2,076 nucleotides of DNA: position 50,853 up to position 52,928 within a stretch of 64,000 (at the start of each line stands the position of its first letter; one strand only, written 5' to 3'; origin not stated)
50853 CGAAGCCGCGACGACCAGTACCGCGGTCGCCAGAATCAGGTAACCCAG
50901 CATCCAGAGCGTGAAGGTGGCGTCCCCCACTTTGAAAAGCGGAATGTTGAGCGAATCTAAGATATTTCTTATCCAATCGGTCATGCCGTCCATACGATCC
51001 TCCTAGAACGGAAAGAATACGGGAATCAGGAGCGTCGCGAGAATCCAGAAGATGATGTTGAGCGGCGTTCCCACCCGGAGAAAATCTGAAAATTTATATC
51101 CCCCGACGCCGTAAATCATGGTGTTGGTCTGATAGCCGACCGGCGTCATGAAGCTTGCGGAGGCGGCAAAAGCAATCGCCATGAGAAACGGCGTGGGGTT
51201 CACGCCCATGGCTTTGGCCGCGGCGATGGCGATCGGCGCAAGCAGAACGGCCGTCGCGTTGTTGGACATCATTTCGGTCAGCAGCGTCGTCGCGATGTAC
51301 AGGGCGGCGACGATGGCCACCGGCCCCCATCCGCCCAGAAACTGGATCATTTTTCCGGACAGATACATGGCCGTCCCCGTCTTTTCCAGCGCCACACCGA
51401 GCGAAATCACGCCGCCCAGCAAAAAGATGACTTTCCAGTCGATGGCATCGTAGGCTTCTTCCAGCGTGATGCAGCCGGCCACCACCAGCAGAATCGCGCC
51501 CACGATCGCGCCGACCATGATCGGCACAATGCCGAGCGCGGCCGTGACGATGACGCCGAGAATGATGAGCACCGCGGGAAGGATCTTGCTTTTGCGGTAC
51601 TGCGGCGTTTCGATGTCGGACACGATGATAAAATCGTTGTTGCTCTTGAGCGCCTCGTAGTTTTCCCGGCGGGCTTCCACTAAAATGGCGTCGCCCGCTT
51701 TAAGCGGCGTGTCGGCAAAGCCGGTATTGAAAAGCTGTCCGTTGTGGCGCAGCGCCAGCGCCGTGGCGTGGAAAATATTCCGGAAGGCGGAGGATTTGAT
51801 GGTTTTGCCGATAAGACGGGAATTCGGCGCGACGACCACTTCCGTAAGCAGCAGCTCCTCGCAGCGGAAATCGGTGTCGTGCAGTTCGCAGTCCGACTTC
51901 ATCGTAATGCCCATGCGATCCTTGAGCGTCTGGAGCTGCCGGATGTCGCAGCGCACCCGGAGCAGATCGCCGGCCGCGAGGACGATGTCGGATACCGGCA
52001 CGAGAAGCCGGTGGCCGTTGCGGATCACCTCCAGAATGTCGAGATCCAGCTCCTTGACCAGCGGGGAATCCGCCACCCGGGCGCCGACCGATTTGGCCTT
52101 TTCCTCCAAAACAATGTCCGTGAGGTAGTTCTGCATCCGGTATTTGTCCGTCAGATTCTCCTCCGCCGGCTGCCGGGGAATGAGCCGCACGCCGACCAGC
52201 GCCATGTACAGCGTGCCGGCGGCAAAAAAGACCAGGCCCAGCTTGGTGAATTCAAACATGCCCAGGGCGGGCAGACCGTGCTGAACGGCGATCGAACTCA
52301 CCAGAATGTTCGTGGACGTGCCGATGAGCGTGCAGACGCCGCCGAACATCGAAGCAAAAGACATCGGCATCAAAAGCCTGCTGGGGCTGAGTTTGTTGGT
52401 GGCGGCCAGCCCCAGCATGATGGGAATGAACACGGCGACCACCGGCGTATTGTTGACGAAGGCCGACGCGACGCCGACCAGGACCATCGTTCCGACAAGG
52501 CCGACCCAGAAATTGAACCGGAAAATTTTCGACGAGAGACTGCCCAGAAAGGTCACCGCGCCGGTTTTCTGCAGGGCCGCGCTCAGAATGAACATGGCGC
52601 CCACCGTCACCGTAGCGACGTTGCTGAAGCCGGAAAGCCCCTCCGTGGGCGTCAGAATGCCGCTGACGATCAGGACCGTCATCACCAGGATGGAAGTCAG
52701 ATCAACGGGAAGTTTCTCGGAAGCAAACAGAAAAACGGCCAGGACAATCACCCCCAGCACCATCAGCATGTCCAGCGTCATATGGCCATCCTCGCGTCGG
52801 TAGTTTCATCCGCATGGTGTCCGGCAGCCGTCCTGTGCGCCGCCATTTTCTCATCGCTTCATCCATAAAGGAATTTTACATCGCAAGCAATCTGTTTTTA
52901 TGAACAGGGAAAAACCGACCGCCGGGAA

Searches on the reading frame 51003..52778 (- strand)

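Call 57: search_protein_families(library=pfam, proteins=[window:51003-52778:-], max_evalue=0.001)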
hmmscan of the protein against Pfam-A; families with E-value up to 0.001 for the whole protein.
window:51003-52778:- (591 aa): 4 families
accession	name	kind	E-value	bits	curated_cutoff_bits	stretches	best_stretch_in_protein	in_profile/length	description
PF03600.22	CitMHS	-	1.8e-87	294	31.9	2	16-528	2-326/336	Citrate transporter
PF00939.25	Na_sulph_symp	-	4.4e-22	79.2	27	1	403-585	277-462/472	Sodium:sulfate symporter transmembrane region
PF02080.26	TrkA_C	-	1.8e-21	76.3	27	2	311-379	1-68/71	TrkA-C domain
PF06808.19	DctM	-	7.2e-08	32.1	23.8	1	389-583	204-406/413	Tripartite ATP-independent periplasmic transporter, DctM component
